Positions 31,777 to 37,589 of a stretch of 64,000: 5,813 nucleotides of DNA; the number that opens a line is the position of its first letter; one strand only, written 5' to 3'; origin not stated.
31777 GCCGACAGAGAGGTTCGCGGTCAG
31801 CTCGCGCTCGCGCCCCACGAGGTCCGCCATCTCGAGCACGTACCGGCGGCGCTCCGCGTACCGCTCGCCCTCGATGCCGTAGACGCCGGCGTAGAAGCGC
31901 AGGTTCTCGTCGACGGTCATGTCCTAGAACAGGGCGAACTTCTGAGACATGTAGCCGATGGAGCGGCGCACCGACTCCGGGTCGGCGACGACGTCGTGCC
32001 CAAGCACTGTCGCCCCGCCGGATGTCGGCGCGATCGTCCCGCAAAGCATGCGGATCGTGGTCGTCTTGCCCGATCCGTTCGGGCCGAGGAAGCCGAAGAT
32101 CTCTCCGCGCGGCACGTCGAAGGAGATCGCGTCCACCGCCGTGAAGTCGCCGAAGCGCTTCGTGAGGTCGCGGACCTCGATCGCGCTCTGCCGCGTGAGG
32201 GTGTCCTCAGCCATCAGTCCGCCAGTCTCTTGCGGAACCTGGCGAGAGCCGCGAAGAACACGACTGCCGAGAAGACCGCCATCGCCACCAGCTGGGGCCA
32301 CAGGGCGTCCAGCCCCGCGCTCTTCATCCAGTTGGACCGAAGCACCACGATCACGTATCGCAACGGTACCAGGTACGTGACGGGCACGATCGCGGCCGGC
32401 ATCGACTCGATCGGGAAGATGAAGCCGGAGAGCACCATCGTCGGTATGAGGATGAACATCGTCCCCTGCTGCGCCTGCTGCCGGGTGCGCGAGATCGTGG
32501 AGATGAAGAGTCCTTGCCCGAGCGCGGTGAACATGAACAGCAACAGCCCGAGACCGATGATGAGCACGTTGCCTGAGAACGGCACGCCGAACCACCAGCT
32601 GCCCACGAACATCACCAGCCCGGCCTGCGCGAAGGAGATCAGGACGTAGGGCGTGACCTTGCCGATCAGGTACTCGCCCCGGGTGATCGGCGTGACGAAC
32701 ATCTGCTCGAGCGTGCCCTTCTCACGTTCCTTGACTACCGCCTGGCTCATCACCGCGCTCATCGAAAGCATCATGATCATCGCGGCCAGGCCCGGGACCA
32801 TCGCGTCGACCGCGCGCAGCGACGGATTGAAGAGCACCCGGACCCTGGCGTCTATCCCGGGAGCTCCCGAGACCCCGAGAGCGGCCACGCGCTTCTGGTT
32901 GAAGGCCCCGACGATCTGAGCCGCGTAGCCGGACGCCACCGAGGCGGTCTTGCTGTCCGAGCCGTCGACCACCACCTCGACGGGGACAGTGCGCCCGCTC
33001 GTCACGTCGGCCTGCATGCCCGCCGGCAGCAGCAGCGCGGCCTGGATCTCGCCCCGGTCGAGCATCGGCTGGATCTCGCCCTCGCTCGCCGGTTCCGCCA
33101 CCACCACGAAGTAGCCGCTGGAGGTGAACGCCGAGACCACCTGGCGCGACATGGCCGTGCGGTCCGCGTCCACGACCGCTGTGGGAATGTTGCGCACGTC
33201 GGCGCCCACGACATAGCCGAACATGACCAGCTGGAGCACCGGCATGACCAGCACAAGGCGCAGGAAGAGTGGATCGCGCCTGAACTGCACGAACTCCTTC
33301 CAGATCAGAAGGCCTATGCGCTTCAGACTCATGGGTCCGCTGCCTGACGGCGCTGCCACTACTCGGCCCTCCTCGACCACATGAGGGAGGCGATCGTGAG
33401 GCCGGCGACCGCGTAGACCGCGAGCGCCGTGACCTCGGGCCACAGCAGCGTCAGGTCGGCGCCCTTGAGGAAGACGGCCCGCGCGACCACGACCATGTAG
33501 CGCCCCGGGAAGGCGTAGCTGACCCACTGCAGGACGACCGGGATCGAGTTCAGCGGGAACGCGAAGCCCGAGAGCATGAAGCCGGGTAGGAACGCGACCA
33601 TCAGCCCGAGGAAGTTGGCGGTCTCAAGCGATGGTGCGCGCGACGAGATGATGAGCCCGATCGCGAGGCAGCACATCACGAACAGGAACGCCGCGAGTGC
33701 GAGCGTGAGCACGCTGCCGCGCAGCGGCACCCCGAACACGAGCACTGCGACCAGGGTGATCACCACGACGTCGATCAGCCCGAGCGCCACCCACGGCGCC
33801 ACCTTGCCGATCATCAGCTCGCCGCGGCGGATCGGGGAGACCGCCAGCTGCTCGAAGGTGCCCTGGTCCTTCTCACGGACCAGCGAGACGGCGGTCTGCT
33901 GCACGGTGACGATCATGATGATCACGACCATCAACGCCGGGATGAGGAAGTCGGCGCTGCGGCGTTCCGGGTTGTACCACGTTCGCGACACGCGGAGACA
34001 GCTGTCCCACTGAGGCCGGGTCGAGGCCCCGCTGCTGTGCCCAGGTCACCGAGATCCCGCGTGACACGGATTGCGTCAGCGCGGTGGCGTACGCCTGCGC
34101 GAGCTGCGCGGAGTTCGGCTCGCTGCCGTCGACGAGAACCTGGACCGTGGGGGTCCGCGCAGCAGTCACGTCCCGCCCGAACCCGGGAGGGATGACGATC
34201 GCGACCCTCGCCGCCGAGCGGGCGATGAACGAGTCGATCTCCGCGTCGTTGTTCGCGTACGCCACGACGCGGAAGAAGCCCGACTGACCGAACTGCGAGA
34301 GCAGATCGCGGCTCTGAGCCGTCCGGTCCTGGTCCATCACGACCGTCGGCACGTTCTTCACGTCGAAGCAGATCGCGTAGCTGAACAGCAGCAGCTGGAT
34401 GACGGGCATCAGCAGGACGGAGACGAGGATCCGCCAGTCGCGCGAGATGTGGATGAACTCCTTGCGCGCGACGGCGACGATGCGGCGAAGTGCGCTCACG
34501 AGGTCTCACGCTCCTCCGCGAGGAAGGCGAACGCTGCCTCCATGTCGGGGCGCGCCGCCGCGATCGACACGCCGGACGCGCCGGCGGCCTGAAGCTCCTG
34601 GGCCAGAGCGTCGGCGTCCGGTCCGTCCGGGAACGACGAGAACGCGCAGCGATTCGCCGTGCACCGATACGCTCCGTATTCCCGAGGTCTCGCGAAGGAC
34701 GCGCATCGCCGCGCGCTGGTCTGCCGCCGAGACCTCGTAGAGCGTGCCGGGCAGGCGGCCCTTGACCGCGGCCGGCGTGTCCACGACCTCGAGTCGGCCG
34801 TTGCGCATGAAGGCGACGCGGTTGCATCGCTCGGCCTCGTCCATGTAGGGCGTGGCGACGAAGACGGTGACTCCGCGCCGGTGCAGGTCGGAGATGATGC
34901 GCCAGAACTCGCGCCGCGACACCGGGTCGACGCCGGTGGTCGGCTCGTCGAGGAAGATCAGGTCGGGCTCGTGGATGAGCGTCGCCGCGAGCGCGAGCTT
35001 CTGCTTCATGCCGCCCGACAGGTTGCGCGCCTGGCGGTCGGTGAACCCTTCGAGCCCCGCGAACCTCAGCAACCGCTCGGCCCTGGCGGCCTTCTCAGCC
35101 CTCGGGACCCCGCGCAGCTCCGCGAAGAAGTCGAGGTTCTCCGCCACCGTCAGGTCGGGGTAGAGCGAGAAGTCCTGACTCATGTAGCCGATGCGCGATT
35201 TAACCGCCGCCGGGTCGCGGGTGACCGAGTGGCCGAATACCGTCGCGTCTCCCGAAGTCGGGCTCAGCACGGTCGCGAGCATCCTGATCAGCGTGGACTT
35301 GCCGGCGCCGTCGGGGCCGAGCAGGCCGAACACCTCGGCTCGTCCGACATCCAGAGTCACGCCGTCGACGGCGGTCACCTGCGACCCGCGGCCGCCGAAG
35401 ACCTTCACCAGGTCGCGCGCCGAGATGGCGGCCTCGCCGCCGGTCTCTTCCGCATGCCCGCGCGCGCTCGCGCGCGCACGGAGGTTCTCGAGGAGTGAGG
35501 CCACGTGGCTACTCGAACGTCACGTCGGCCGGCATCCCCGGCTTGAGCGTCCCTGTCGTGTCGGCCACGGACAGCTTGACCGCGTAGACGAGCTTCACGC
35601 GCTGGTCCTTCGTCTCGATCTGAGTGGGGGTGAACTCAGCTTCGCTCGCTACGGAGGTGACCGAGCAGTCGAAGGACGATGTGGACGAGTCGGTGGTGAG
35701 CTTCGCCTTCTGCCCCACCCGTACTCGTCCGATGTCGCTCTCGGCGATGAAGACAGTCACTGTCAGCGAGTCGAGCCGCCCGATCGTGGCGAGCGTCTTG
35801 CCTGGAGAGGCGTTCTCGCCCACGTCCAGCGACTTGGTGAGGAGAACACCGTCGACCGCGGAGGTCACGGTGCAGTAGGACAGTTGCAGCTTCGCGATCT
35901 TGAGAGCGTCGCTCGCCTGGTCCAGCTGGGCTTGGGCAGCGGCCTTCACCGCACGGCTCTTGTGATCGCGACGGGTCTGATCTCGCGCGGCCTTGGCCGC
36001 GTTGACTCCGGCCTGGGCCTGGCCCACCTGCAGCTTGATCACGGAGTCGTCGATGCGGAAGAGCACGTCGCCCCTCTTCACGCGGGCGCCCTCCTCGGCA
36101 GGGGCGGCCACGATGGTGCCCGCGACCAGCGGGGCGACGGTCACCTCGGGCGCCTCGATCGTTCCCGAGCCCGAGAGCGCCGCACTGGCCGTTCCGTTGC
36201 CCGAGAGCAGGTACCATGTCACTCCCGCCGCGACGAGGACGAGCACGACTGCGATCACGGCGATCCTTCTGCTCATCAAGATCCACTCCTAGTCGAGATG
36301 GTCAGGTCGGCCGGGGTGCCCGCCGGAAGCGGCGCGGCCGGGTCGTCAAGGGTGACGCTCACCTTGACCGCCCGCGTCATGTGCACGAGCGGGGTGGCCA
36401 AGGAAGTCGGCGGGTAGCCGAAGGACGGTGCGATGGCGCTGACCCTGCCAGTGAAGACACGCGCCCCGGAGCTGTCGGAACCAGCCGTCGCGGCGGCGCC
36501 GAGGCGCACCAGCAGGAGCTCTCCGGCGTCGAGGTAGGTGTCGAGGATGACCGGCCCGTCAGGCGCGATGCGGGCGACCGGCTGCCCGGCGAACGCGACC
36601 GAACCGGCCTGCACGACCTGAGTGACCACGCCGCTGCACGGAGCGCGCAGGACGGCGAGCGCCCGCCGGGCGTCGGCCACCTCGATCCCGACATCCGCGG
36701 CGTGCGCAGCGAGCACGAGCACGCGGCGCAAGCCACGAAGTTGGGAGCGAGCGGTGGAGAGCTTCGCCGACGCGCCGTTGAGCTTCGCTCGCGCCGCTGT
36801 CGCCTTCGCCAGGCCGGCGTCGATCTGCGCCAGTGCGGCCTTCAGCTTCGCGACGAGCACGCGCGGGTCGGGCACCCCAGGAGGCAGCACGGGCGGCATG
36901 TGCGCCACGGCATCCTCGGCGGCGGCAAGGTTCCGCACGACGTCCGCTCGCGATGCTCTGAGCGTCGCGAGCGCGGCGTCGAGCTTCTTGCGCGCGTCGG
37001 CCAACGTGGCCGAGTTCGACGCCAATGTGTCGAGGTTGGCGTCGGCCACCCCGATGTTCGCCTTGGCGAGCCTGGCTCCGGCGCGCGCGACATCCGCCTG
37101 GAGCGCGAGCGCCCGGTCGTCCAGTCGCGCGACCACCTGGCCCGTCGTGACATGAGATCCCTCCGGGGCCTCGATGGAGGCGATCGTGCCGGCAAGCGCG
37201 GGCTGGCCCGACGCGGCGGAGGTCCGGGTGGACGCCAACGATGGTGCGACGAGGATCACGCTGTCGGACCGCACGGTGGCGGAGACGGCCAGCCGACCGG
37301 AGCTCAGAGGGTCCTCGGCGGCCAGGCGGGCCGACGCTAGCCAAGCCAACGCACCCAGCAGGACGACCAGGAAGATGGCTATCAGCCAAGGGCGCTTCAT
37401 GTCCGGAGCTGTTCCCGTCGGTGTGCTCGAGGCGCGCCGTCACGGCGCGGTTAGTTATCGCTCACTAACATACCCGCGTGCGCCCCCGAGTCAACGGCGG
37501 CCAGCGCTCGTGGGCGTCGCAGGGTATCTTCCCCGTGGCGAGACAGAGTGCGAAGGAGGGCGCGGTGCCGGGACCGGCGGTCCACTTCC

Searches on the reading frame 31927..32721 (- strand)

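Call 52: search_protein_families(library=pfam, proteins=[window:31927-32721:-], max_evalue=0.0001)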
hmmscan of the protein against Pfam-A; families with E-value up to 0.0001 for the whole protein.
window:31927-32721:- (265 aa): 1 family
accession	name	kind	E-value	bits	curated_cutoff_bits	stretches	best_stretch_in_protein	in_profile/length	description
PF00005.33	ABC_tran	-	7.3e-15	56.2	25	1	197-264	2-70/137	ABC transporter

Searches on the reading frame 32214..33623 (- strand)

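Call 52: search_protein_families(library=pfam, proteins=[window:32214-33623:-], max_evalue=0.0001)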
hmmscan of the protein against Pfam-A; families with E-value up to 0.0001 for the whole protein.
window:32214-33623:- (469 aa): 4 families
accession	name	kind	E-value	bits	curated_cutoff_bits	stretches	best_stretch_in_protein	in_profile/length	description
PF12698.13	ABC2_membrane_3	-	1.8e-54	185.6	31.6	1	121-460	4-346/347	ABC-2 family transporter protein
PF01061.29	ABC2_membrane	-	3.8e-32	112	26.9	1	276-431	51-209/211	ABC-2 type transporter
PF12679.13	ABC2_membrane_2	-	1.6e-15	57.5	27.2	1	106-466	3-281/283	ABC-2 family transporter protein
PF12730.13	ABC2_membrane_4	-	7.1e-05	23.3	27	0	278-373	54-149/179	ABC-2 family transporter protein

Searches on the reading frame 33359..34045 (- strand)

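Call 52: search_protein_families(library=pfam, proteins=[window:33359-34045:-], max_evalue=0.0001)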
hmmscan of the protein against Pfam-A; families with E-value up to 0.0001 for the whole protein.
window:33359-34045:- (228 aa): 4 families
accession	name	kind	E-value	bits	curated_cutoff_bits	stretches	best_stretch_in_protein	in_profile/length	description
PF01061.29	ABC2_membrane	-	2.1e-28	99.8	26.9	1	35-192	51-210/211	ABC-2 type transporter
PF12698.13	ABC2_membrane_3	-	3.9e-25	89.1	31.6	1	22-220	152-346/347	ABC-2 family transporter protein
PF12679.13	ABC2_membrane_2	-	4.6e-12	46.2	27.2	1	38-197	73-247/283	ABC-2 family transporter protein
PF12730.13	ABC2_membrane_4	-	7.5e-06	26.5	27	1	39-132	56-147/179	ABC-2 family transporter protein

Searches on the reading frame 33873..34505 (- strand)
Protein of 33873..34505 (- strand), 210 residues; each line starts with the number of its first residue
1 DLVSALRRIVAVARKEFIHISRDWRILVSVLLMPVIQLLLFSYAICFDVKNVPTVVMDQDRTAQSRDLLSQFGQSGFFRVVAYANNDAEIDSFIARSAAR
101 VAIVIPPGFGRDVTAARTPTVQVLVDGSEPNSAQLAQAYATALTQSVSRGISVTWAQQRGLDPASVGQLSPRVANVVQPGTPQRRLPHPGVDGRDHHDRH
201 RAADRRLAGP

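Call 52: search_protein_families(library=pfam, proteins=[window:33873-34505:-], max_evalue=0.0001)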
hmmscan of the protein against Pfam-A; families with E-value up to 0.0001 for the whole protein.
window:33873-34505:- (210 aa): 2 families
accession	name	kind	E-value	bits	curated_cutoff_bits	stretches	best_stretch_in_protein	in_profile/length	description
PF12698.13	ABC2_membrane_3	-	2.4e-15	56.9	31.6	1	24-148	1-128/347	ABC-2 family transporter protein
PF12679.13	ABC2_membrane_2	-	9.5e-05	22.2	27.2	1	11-98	2-74/283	ABC-2 family transporter protein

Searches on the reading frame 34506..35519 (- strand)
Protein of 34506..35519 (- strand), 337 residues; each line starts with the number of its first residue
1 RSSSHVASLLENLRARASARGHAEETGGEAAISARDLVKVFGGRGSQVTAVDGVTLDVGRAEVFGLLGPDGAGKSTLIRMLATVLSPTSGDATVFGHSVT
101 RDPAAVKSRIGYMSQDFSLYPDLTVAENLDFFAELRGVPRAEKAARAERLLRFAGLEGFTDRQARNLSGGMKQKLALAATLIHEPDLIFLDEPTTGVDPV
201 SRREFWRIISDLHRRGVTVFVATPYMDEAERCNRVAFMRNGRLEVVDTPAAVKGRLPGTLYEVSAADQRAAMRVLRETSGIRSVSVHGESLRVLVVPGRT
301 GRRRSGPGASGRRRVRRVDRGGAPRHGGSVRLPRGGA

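Call 52: search_protein_families(library=pfam, proteins=[window:34506-35519:-], max_evalue=0.0001)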
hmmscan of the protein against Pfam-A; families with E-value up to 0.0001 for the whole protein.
window:34506-35519:- (337 aa): 2 families
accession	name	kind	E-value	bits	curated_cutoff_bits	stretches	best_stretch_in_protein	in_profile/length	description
PF00005.33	ABC_tran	-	4.8e-33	115.1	25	1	52-195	2-137/137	ABC transporter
PF13304.12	AAA_21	-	2.1e-12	48.1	27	1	160-223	231-297/304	AAA domain, putative AbiEii toxin, Type IV TA system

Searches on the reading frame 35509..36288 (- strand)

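Call 48: search_protein_families(library=pfam, proteins=[window:35509-36288:-], max_evalue=0.0001)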
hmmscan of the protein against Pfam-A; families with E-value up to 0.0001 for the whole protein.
window:35509-36288:- (259 aa): 3 families
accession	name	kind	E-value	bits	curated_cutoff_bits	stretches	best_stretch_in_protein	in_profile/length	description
PF13437.12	HlyD_3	-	2.7e-17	63.9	22.2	1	140-251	1-106/106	HlyD family secretion protein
PF16576.10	HlyD_D23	-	6.7e-15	55.4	30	1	49-252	20-212/214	Barrel-sandwich domain of CusB or HlyD membrane-fusion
PF13533.13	Biotin_lipoyl_2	-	8.3e-07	29.1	29.8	1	49-80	1-32/32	Biotin-lipoyl like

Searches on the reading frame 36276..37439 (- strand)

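Call 48: search_protein_families(library=pfam, proteins=[window:36276-37439:-], max_evalue=0.0001)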
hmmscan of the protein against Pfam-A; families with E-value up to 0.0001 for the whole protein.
window:36276-37439:- (387 aa): 2 families
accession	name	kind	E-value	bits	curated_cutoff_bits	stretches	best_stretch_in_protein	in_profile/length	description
PF13437.12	HlyD_3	-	2.7e-12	47.8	22.2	1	263-372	1-104/106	HlyD family secretion protein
PF16576.10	HlyD_D23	-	1.1e-07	31.8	30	1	259-339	106-187/214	Barrel-sandwich domain of CusB or HlyD membrane-fusion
